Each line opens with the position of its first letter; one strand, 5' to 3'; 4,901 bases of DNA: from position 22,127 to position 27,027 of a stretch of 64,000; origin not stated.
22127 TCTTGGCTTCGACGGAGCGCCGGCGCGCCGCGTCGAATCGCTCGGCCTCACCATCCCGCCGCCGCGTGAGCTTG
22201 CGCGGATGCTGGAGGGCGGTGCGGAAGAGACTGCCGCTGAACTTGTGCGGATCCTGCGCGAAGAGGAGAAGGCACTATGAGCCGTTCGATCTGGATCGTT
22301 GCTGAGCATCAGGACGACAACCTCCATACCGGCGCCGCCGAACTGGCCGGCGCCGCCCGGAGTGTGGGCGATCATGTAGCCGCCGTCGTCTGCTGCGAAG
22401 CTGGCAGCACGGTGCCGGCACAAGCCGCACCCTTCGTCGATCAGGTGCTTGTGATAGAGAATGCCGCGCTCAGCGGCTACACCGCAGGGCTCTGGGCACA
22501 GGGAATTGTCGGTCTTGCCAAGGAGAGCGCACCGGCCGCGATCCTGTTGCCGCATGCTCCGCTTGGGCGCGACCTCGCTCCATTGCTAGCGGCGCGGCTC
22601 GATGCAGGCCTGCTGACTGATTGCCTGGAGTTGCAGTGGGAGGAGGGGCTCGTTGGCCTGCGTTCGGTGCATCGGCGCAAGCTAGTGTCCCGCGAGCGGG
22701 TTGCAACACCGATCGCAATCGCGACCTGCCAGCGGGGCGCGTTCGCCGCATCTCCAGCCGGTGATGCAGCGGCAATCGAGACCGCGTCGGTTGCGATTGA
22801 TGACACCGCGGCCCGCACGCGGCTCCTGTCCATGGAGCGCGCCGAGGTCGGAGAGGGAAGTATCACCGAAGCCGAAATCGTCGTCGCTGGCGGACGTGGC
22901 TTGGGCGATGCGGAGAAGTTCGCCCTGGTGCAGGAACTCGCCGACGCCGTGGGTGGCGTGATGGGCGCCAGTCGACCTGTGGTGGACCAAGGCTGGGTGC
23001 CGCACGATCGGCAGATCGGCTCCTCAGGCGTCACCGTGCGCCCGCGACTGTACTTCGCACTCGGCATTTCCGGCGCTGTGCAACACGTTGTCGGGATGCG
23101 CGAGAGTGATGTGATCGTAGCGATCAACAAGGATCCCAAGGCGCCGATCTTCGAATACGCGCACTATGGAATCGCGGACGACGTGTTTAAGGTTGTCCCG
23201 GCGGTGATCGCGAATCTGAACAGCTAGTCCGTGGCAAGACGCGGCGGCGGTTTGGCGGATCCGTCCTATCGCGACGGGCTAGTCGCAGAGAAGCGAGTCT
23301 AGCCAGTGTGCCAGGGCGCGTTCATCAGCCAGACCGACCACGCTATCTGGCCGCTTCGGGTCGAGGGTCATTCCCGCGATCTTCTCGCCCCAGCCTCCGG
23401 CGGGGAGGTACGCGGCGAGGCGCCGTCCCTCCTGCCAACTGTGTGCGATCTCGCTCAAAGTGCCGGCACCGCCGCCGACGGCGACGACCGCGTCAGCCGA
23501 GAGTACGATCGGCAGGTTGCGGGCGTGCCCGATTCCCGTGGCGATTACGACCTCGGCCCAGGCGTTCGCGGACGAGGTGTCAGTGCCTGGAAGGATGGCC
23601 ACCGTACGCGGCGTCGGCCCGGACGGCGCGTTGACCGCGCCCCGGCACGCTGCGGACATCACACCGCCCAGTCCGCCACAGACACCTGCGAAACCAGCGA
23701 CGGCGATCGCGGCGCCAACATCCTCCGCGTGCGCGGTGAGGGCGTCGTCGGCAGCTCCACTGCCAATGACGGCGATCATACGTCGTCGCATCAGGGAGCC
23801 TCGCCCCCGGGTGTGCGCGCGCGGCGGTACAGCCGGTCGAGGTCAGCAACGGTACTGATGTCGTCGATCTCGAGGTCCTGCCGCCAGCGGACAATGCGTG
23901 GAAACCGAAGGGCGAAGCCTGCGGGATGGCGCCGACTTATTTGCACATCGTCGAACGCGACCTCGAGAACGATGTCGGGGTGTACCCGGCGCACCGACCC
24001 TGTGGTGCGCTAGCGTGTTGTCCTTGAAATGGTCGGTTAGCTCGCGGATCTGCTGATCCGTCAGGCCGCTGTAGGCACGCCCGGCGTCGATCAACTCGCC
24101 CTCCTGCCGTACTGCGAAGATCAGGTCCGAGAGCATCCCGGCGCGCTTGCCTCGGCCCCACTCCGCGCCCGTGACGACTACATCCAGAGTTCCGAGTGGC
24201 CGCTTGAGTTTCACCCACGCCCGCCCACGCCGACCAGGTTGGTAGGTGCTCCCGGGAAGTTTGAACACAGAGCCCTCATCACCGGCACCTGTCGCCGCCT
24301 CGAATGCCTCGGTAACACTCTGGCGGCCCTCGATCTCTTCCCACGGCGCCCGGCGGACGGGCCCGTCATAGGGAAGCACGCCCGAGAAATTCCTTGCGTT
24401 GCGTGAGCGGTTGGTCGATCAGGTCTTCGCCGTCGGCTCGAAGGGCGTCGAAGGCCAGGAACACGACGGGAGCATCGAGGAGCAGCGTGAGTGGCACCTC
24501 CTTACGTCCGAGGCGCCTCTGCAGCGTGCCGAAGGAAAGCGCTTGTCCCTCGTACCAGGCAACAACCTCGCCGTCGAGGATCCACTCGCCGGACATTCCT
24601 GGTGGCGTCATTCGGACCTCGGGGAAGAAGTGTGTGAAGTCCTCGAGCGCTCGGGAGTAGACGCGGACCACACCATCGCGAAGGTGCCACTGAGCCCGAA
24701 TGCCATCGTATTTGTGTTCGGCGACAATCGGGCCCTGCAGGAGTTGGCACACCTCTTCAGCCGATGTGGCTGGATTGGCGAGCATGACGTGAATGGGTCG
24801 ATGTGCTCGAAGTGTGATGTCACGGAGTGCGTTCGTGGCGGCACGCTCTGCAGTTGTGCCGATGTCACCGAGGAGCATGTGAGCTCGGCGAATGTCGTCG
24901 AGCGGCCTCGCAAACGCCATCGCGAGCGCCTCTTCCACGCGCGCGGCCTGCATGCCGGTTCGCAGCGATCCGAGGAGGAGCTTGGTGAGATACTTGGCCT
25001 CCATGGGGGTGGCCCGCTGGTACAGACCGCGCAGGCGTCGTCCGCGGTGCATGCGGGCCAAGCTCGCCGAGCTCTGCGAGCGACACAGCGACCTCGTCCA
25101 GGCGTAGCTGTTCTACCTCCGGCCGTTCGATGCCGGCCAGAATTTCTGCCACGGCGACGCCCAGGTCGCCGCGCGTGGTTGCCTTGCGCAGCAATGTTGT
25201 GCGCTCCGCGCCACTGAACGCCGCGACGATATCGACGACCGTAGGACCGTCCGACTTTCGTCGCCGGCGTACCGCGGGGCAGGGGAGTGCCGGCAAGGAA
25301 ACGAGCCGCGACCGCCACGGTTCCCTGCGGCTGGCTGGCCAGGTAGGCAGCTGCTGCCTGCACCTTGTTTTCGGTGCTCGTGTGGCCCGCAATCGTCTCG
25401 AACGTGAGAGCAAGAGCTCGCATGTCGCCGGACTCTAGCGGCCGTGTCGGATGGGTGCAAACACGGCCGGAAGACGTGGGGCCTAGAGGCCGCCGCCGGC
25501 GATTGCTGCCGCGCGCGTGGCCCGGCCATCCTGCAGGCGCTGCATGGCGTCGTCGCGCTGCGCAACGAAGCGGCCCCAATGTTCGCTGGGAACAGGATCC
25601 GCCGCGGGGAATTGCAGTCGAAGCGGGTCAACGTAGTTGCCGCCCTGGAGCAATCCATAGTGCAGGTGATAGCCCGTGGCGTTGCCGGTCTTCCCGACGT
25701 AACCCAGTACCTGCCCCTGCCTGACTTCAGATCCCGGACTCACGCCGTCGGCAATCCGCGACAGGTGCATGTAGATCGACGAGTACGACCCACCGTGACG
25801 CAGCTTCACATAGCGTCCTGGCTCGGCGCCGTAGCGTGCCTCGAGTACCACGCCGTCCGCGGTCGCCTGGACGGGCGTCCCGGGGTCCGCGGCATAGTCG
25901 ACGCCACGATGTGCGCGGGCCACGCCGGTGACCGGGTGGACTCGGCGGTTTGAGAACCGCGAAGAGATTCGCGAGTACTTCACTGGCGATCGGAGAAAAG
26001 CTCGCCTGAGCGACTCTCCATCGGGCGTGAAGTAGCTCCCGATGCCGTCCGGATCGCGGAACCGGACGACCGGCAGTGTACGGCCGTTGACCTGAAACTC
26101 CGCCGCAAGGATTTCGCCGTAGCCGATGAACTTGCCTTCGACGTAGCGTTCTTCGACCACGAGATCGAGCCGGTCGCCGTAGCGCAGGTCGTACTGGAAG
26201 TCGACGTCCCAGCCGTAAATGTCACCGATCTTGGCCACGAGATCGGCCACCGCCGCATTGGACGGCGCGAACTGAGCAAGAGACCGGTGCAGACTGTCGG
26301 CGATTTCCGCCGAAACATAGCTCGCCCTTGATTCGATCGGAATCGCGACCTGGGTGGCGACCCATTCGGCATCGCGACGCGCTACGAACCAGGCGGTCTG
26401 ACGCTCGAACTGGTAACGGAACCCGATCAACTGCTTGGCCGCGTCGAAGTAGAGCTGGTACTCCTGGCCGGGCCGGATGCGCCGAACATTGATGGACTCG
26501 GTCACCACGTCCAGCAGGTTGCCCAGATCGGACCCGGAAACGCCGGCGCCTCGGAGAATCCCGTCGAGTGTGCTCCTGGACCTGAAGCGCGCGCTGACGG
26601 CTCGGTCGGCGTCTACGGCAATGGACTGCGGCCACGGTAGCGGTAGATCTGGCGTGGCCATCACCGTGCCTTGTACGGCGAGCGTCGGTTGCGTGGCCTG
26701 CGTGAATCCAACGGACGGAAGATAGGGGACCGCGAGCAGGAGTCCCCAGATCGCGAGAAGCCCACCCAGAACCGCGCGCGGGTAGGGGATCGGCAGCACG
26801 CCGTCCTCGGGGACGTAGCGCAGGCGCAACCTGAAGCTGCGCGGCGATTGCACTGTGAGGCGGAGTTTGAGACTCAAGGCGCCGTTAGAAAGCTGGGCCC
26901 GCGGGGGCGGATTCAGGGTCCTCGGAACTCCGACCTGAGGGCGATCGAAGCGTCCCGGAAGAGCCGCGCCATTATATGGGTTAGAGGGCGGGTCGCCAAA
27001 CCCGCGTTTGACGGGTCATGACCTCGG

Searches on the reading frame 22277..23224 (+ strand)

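Call 63: search_protein_families(library=pfam, proteins=[window:22277-23224:+], max_evalue=0.00001)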
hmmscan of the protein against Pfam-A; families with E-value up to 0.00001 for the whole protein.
window:22277-23224:+ (316 aa): 2 families
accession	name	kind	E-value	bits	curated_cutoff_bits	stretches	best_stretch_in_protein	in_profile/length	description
PF00766.25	ETF_alpha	-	6e-36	122.7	27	1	196-275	2-81/81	Electron transfer flavoprotein FAD-binding domain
PF01012.27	ETF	-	9.2e-28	97.7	26.7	1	5-173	1-179/181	Electron transfer flavoprotein domain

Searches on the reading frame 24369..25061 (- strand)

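Call 63: search_protein_families(library=pfam, proteins=[window:24369-25061:-], max_evalue=0.00001)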
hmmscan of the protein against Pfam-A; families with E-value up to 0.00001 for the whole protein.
window:24369-25061:- (231 aa): 2 families
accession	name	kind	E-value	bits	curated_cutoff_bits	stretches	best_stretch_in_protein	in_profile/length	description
PF01068.26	DNA_ligase_A_M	-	7.7e-28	98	26.2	1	93-227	2-143/204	ATP dependent DNA ligase domain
PF04675.19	DNA_ligase_A_N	-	9.1e-08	32.9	24.6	1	8-47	135-174/174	DNA ligase N terminus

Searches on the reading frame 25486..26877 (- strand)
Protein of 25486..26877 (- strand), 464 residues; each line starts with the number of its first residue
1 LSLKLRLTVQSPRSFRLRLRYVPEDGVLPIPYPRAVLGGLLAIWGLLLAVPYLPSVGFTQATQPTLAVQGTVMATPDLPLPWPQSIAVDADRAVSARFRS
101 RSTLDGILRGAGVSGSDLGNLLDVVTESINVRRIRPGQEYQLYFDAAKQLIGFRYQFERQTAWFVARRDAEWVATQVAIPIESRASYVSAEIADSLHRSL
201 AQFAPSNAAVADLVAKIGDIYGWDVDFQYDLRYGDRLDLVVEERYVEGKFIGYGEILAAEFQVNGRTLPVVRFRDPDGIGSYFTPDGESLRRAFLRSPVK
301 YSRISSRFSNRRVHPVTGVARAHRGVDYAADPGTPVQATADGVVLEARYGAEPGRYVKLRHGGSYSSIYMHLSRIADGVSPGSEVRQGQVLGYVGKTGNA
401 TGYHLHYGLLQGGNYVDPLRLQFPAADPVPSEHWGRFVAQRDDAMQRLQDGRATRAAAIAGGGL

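Call 63: search_protein_families(library=pfam, proteins=[window:25486-26877:-], max_evalue=0.00001)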
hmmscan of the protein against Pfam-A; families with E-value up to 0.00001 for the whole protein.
window:25486-26877:- (464 aa): 2 families
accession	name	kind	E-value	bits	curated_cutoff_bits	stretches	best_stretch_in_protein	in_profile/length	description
PF01551.29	Peptidase_M23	-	7.2e-30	103.5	28.7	1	322-418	2-96/96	Peptidase family M23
PF19425.4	Csd3_N2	-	9.5e-06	26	27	0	191-309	8-121/122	Csd3 second domain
